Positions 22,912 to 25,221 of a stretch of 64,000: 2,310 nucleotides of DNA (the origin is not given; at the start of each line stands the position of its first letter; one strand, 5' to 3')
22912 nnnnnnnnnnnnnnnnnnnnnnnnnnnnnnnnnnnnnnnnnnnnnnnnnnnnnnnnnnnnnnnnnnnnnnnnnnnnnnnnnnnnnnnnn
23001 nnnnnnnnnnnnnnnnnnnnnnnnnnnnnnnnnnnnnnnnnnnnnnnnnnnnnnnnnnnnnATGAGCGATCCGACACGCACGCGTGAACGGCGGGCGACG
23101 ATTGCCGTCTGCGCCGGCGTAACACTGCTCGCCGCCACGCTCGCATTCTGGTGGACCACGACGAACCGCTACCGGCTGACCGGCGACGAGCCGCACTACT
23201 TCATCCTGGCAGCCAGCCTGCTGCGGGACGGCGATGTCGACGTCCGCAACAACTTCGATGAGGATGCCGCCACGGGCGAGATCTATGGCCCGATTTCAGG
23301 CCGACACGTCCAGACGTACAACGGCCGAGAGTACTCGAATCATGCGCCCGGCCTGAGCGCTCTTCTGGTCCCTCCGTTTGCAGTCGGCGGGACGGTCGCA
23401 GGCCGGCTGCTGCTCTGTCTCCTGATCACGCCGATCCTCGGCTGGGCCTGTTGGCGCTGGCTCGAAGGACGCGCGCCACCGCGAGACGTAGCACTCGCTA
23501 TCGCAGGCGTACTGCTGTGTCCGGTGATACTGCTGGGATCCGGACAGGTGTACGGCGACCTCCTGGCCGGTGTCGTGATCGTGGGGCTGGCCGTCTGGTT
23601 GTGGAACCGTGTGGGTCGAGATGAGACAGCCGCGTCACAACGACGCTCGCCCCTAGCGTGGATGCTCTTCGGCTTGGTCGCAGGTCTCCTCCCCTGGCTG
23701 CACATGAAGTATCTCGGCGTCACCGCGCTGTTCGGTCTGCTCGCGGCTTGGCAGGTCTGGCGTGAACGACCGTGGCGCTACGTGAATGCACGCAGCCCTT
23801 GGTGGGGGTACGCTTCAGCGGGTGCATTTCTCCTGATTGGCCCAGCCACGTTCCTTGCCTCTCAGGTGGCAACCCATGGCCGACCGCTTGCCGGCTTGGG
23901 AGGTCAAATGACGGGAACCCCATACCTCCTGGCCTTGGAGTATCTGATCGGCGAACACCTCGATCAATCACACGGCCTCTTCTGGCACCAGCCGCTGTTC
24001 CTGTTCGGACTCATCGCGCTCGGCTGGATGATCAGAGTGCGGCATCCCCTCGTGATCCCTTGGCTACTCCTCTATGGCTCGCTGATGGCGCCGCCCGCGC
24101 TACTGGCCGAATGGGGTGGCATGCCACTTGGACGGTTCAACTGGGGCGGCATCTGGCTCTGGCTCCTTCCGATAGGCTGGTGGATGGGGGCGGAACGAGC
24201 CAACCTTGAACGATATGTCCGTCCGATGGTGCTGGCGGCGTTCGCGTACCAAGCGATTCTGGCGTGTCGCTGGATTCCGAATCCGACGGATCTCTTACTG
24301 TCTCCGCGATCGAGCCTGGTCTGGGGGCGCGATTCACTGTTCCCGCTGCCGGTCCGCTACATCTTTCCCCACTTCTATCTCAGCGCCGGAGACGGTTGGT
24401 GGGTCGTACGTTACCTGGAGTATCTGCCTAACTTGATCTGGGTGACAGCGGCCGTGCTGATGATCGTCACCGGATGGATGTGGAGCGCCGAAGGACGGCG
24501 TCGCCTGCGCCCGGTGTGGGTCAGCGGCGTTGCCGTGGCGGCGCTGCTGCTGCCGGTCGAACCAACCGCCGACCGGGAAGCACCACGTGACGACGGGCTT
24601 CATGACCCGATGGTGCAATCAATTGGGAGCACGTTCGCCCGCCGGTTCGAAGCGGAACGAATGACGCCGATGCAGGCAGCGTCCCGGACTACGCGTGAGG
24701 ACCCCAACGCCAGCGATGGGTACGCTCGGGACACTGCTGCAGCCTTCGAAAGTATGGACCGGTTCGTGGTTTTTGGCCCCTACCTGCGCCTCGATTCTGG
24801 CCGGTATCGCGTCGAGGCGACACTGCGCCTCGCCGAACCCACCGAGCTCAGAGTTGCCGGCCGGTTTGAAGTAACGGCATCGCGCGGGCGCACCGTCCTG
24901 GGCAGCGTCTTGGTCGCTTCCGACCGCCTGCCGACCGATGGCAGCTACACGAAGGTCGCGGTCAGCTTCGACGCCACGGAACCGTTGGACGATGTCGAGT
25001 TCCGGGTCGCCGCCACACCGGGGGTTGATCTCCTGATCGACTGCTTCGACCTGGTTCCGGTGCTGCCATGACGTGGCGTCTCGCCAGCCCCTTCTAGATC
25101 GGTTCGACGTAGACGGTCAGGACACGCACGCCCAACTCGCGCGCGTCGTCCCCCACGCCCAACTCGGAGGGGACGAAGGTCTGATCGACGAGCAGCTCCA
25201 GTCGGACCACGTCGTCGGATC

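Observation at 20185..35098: Envelope-glycan island built around multiple GT-C-like proteins, one polyprenyl-phosphate-sugar-synthase-like GT2 and a sulfotransferase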

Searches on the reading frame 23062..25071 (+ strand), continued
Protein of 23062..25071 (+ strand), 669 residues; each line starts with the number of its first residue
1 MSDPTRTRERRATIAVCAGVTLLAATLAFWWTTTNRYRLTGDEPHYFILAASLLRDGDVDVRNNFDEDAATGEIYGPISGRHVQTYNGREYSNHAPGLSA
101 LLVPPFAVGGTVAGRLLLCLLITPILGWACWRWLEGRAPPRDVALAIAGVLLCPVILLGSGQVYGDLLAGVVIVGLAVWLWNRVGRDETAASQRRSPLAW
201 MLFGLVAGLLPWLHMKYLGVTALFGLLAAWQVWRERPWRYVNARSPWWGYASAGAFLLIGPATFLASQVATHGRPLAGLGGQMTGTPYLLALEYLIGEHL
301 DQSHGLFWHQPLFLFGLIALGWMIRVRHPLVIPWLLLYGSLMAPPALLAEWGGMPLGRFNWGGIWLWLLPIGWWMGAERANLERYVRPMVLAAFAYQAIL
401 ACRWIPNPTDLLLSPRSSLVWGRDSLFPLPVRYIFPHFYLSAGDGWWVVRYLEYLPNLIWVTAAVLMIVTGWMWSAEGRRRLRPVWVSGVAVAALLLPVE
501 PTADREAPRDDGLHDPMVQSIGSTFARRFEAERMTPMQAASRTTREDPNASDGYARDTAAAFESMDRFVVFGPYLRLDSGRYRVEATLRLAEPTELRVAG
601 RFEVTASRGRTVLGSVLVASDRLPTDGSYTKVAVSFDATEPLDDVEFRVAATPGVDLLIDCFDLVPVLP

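Call 47: search_protein_families(library=ncbifam, proteins=[L052:9974-11818:+, L054:9932-11767:+, L045:9932-11812:+, L083:9896-11818:+, L057:747-2570:+, L044:9917-11809:+], max_evalue=1)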
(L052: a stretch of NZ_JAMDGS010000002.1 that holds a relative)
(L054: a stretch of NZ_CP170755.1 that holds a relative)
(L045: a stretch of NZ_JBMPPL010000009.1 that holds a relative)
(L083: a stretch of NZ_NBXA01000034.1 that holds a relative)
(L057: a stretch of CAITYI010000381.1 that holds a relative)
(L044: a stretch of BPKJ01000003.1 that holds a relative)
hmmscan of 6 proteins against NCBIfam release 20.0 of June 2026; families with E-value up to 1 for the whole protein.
L052:9974-11818:+ (614 aa): 1 family
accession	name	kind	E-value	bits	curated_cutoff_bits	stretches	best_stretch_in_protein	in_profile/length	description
NF047440.1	LA3751_2_3_fam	subfamily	3.4e-08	32.7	200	1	103-390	85-381/460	LA_3751/LA_3752 family putative glycosyltransferase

L054:9932-11767:+ (611 aa): 1 family
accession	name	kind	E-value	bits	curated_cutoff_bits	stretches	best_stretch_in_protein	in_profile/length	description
NF047440.1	LA3751_2_3_fam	subfamily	2.9e-08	33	200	1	101-403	85-392/460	LA_3751/LA_3752 family putative glycosyltransferase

L045:9932-11812:+ (626 aa): 1 family
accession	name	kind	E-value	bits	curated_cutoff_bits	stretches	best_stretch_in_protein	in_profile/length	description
NF047440.1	LA3751_2_3_fam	subfamily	2.3e-14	53.1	200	1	85-400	69-389/460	LA_3751/LA_3752 family putative glycosyltransferase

L083:9896-11818:+ (640 aa): 1 family
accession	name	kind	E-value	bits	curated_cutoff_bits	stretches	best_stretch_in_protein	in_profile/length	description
NF047440.1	LA3751_2_3_fam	subfamily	3.4e-08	32.7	200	1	102-396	83-377/460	LA_3751/LA_3752 family putative glycosyltransferase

L057:747-2570:+ (607 aa): 2 families
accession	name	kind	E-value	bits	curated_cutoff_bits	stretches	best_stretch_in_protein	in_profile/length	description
NF047440.1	LA3751_2_3_fam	subfamily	2.2e-07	30.1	200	1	109-393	87-380/460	LA_3751/LA_3752 family putative glycosyltransferase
TIGR00354.1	polC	equivalog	0.22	9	702.15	1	469-522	88-141/1096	DNA polymerase II large subunit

L044:9917-11809:+ (630 aa): 1 family
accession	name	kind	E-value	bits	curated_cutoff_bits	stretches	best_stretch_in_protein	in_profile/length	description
NF047440.1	LA3751_2_3_fam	subfamily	2.4e-12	46.5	200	1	113-405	83-381/460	LA_3751/LA_3752 family putative glycosyltransferase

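Call 57: search_protein_families(library=pfam, alignment_id=A4, max_evalue=0.0001)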
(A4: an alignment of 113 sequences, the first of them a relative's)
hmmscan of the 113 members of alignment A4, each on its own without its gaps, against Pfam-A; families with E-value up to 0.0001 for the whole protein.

A. member 1, L054:9177-9926:+ (250 aa): 3 families
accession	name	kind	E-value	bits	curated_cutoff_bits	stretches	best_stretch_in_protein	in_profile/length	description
PF00106.31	adh_short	-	2.9e-27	95.8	26.6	1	5-196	1-190/195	short chain dehydrogenase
PF13561.12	adh_short_C2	-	1.2e-17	64.7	27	1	11-208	1-196/236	Enoyl-(Acyl carrier protein) reductase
PF03808.19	Glyco_tran_WecG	-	2.9e-07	30.9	27.4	0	26-98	40-110/168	Glycosyl transferase WecG/TagA/CpsF family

B. families by the number of members that match (of 113 scanned): 148 families (the first 25 are shown)
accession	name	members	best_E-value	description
PF00106.31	adh_short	5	1.1e-34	short chain dehydrogenase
PF13561.12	adh_short_C2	5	1.5e-24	Enoyl-(Acyl carrier protein) reductase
PF01565.28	FAD_binding_4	5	4.6e-18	FAD binding domain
PF00535.33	Glycos_transf_2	4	2.2e-36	Glycosyl transferase family 2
PF13231.12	PMT_2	4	8.9e-08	Dolichyl-phosphate-mannose-protein mannosyltransferase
PF08659.16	KR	4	2.3e-07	KR domain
PF24836.1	NQRA_2nd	3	6.3e-52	NqrA second alpha/beta domain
PF05896.17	NQRA_N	3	2e-34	NqrA N-terminal barrel-sandwich hybrid domain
PF08241.18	Methyltransf_11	3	2.7e-22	Methyltransferase domain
PF11973.14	NQRA_SLBB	3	3.8e-18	NQRA C-terminal domain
PF13649.12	Methyltransf_25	3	6.6e-18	Methyltransferase domain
PF13489.12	Methyltransf_23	3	1.7e-16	Methyltransferase domain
PF08242.18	Methyltransf_12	3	1.3e-14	Methyltransferase domain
PF13847.12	Methyltransf_31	3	1.5e-10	Methyltransferase domain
PF03116.20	NQR2_RnfD_RnfE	2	8.1e-96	NQR2, RnfD, RnfE family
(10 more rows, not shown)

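Call 66: search_solved_structures(query=L054:7874-9172:+, max_evalue=0.001)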
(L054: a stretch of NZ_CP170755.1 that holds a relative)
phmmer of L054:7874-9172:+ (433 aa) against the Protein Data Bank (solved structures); distinct sequences matched with E-value up to 0.001: 26.
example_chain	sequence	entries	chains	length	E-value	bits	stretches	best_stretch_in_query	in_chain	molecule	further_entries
21gq_A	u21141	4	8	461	2.6e-70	240.7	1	5-418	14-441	Decaprenylphosphoryl-beta-D-ribose oxidase | Oxidoreductase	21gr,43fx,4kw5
4aut_A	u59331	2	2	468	2.7e-70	240.7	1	5-430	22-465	DECAPRENYL-PHOSPHORYL-BETA-D-RIBOFURANOSE-2-OXIDOREDUCTASE | DprE1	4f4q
6hfv_A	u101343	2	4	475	2.8e-70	240.6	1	5-418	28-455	Decaprenylphosphoryl-beta-D-ribose oxidase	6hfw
5oep_A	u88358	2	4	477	2.9e-70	240.5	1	5-418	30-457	Decaprenylphosphoryl-beta-D-ribose oxidase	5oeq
4p8c_A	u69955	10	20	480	2.9e-70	240.5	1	5-418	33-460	Probable decaprenylphosphoryl-beta-D-ribose oxidase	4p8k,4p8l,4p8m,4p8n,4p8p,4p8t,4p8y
4fdn_A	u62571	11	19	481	3e-70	240.5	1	5-418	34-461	oxidoreductase DprE1 | Probable decaprenylphosphoryl-beta-D-ribose oxidase | decaprenylphosphoryl-beta-D-ribose oxidase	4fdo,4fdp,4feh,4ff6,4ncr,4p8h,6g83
5oel_A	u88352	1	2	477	1.4e-69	238.3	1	5-418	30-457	Decaprenylphosphoryl-beta-D-ribose oxidase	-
21gt_B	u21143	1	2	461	1.8e-69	237.9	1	5-418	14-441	Decaprenylphosphoryl-beta-D-ribose oxidase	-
4g3t_A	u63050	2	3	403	1.1e-64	222.2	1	45-430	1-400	oxidoreductase DprE1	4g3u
8ot8_A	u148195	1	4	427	1.1e-06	30.9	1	39-178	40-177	FAD-binding protein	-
7qh2_C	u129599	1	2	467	1.1e-06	30.9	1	8-150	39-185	Lactate dehydrogenase (NAD(+),ferredoxin) subunit LctD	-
6yaq_A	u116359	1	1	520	3.9e-06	29.1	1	32-199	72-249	Cytokinin dehydrogenase 8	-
8cj9_A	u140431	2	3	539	4.2e-06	29.1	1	32-199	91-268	cytokinin dehydrogenase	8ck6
6lpn_A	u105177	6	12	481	4.2e-06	29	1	54-147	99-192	D-2-hydroxyglutarate dehydrogenase, mitochondrial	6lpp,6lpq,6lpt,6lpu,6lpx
2vfr_A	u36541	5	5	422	5.2e-06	28.8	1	40-177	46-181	XYLITOL OXIDASE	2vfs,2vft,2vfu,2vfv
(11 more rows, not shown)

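Call 82: search_protein_representatives(alignment_id=A1)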
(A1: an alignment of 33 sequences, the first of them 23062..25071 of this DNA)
Query: 33 sequences, 652 profile positions. Proteins with E-value up to 0.001 (for the whole library): 4554; up to 1e-10: 2442; up to 1e-30: 330. The best 150 are listed.
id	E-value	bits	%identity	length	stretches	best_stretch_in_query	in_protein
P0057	2.0e-298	1007.7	-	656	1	6-651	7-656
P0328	5.6e-278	940.1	-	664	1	11-651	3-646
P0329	9.2e-235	797.3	-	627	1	8-650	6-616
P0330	7.9e-227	771.1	-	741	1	9-595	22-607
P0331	7.0e-217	738.2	-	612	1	17-613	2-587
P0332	1.3e-195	668.0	-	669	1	94-648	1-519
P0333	1.8e-185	634.5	-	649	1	16-651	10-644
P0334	1.1e-157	542.6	-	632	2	12-309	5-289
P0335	1.4e-156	539.0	-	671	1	7-651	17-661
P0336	1.6e-143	495.8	-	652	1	15-649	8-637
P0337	4.5e-141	487.8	-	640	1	21-649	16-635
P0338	1.2e-138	479.7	-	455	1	13-459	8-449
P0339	6.8e-138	477.3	-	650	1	12-649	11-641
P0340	5.3e-136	471.0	-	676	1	15-649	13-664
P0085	1.1e-133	463.3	-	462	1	116-548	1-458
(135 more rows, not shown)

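Call 90: search_dna_similar(query=L054:9932-11764:+, collection=phages, mode=protein, max_evalue=0.001, max_rows=15)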
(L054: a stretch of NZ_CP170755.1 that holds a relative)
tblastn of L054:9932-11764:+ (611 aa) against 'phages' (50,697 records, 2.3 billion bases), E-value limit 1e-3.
No match.

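Call 91: search_dna_similar(query=window:23062-25068:+, collection=phages, mode=protein, max_evalue=0.001, max_rows=15)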
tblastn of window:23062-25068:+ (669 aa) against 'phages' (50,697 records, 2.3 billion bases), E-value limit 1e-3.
No match.

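Call 97: list_cluster_members(proteins=[L054:9932-11764:+, L045:9932-11809:+, L052:9974-11815:+, L083:9896-11815:+, L083:9926-11815:+, L044:9917-11806:+])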
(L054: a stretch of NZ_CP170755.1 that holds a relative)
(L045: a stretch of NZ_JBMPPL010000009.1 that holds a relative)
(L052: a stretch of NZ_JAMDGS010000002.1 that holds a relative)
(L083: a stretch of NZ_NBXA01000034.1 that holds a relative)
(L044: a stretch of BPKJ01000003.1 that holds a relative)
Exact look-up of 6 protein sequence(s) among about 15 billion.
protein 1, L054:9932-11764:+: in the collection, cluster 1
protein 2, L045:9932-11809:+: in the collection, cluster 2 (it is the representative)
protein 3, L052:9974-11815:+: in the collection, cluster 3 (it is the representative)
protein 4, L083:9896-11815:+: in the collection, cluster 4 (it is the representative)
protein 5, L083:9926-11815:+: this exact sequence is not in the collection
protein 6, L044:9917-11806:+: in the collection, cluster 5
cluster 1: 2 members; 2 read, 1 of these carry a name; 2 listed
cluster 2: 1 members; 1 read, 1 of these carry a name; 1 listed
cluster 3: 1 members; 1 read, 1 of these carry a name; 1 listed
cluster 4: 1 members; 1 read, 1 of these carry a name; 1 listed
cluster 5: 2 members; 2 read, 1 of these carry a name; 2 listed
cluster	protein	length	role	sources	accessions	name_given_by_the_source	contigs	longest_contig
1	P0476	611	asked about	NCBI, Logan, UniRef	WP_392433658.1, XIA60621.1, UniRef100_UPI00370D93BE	hypothetical protein ACF3VQ_05030 [Yersinia sp. HM-2024] | hypothetical protein n=1 Tax=Yersinia sp. HM-2024 TaxID=3344550 RepID=UPI00370D93BE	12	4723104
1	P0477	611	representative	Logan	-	-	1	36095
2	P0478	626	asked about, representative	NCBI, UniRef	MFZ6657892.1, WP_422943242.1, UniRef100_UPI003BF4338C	hypothetical protein [Undibacterium sp. TJN19] | hypothetical protein n=1 Tax=Undibacterium sp. TJN19 TaxID=3413055 RepID=UPI003BF4338C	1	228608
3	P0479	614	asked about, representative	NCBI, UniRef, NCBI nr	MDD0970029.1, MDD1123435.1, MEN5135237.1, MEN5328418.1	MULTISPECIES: hypothetical protein [Pseudomonas] | Glycosyltransferase RgtA/B/C/D-like domain-containing protein n=1 Tax=Pseudomonas ... | hypothetical protein [Pseudomonas aphyarum]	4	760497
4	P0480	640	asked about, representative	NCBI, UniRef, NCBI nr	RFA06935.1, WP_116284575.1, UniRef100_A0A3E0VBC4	hypothetical protein B7R21_17630 [Subtercola boreus] | Glycosyltransferase RgtA/B/C/D-like domain-containing protein n=1 Tax=Subtercola boreus ... | hypothetical protein [Subtercola boreus]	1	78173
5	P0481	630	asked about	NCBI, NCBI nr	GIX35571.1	MAG: hypothetical protein KatS3mg126_1350 [Lysobacteraceae bacterium] | MAG: hypothetical protein KatS3mg126_1350 [Xanthomonadaceae bacterium]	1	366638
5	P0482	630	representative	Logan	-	-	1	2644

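Call 101: find_encoding_contigs(protein=P0001, flank=10000, max_places=2)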
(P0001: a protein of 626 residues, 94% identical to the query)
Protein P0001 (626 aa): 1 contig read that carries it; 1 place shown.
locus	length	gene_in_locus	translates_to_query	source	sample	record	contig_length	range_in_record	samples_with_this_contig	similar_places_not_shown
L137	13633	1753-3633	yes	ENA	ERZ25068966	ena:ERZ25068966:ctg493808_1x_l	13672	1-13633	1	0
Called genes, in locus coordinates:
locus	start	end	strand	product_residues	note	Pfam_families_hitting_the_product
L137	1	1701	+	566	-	?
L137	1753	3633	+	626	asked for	-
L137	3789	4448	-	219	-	-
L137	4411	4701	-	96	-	-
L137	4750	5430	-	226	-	PF00535:Glycos_transf_2, PF10111:Glyco_tranf_2_2 (weak), PF13641:Glyco_tranf_2_3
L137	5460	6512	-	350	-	-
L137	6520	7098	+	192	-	-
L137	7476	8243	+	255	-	PF04264:YceI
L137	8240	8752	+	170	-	-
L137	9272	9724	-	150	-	-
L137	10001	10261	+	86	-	PF00534:Glycos_transf_1, PF13692:Glyco_trans_1_4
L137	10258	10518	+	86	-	PF00534:Glycos_transf_1, PF13692:Glyco_trans_1_4 (weak)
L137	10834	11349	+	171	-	-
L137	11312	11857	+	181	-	-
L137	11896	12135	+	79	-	-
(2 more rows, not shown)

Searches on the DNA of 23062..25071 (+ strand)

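Call 92: search_dna_similar(query=L054:7874-11767:+, collection=ecoli_genomes, mode=distant, max_evalue=0.00001, max_rows=10)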
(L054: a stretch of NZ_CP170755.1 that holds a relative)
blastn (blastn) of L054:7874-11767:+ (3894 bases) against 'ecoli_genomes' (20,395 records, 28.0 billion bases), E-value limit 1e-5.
No match.
